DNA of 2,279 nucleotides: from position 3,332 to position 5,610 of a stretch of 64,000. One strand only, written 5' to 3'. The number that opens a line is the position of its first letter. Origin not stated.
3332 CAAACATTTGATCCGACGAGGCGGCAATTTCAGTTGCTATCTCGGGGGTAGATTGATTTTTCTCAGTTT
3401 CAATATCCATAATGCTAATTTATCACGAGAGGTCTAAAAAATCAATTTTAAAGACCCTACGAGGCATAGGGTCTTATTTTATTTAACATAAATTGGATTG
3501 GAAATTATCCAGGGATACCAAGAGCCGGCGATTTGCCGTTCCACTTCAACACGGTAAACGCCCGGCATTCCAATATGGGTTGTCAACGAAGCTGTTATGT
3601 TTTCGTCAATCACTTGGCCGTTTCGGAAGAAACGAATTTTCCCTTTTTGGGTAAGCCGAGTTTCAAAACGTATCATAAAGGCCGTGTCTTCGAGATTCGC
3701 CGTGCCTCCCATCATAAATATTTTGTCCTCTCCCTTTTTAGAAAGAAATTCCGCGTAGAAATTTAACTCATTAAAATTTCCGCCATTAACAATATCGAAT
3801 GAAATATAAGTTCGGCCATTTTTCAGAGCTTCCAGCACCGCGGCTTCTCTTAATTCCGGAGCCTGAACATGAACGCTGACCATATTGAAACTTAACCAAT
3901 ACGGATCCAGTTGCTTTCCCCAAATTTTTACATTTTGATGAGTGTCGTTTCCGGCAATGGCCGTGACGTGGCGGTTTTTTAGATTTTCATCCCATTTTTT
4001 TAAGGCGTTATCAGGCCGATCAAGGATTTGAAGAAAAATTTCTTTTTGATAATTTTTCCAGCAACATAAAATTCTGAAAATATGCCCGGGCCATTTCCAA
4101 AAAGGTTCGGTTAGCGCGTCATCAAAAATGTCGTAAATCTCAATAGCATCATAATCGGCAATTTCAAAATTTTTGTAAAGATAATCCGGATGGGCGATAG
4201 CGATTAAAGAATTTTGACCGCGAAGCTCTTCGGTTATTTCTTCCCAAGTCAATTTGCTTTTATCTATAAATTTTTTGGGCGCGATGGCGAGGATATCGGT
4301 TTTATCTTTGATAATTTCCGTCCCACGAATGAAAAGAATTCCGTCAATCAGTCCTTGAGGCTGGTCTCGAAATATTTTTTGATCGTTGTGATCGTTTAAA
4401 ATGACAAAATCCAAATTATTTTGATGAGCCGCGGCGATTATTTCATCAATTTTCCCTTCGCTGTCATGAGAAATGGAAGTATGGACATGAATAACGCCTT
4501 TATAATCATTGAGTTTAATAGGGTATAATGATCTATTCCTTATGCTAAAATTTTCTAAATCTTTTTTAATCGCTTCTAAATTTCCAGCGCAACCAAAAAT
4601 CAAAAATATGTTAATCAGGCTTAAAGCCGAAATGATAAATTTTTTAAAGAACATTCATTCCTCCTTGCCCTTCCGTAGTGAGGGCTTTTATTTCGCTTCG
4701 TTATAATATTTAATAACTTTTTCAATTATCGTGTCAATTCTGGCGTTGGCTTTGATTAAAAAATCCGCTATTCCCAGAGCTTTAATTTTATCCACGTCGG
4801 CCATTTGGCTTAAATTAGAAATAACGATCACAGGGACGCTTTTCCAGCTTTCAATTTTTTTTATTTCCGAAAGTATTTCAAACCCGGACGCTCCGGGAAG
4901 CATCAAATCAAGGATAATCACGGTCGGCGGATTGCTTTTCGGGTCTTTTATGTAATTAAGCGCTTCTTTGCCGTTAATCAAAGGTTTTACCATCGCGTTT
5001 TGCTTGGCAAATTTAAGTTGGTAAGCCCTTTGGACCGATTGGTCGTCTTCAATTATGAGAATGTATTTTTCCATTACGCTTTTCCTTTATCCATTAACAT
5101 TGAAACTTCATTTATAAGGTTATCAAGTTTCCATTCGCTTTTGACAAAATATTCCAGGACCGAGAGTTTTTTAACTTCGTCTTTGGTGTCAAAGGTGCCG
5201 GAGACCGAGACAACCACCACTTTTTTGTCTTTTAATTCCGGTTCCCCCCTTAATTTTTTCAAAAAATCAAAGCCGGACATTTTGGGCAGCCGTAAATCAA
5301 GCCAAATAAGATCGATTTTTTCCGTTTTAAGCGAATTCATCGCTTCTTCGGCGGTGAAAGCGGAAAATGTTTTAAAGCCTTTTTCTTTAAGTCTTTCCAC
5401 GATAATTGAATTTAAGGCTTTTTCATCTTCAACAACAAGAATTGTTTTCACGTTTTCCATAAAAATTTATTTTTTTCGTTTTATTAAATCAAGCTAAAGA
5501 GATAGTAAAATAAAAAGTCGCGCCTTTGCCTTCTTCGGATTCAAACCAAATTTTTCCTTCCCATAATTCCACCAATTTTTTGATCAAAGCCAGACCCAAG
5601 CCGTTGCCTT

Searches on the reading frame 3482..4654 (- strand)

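Call 61: search_protein_families(library=pfam, proteins=[window:3482-4654:-], max_evalue=0.001)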
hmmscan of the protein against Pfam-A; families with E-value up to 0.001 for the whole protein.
window:3482-4654:- (391 aa): 1 family
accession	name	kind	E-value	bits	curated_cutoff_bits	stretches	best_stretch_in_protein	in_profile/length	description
PF02811.25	PHP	-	2.2e-05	25.3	26.4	1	56-160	3-98/164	PHP domain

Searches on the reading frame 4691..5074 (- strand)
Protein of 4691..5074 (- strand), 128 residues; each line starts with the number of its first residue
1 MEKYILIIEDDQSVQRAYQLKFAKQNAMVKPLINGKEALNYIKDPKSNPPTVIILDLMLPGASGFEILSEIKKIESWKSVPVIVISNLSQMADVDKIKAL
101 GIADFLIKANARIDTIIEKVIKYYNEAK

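Call 61: search_protein_families(library=pfam, proteins=[window:4691-5074:-], max_evalue=0.001)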
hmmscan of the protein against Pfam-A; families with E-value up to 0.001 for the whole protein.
window:4691-5074:- (128 aa): 1 family
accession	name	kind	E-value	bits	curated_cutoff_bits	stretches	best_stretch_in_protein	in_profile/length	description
PF00072.30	Response_reg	-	2.9e-18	66.5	30.2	1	5-111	1-102/111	Response regulator receiver domain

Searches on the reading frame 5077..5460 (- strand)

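Call 61: search_protein_families(library=pfam, proteins=[window:5077-5460:-], max_evalue=0.001)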
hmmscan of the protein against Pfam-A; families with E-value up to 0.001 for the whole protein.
window:5077-5460:- (128 aa): 2 families
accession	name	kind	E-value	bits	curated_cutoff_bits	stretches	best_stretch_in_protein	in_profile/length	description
PF00072.30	Response_reg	-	5.7e-19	68.8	30.2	1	7-118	1-109/111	Response regulator receiver domain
PF20274.4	cREC_REC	-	0.00058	20.9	27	1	8-85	3-73/88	Cyclic-phosphate processing Receiver domain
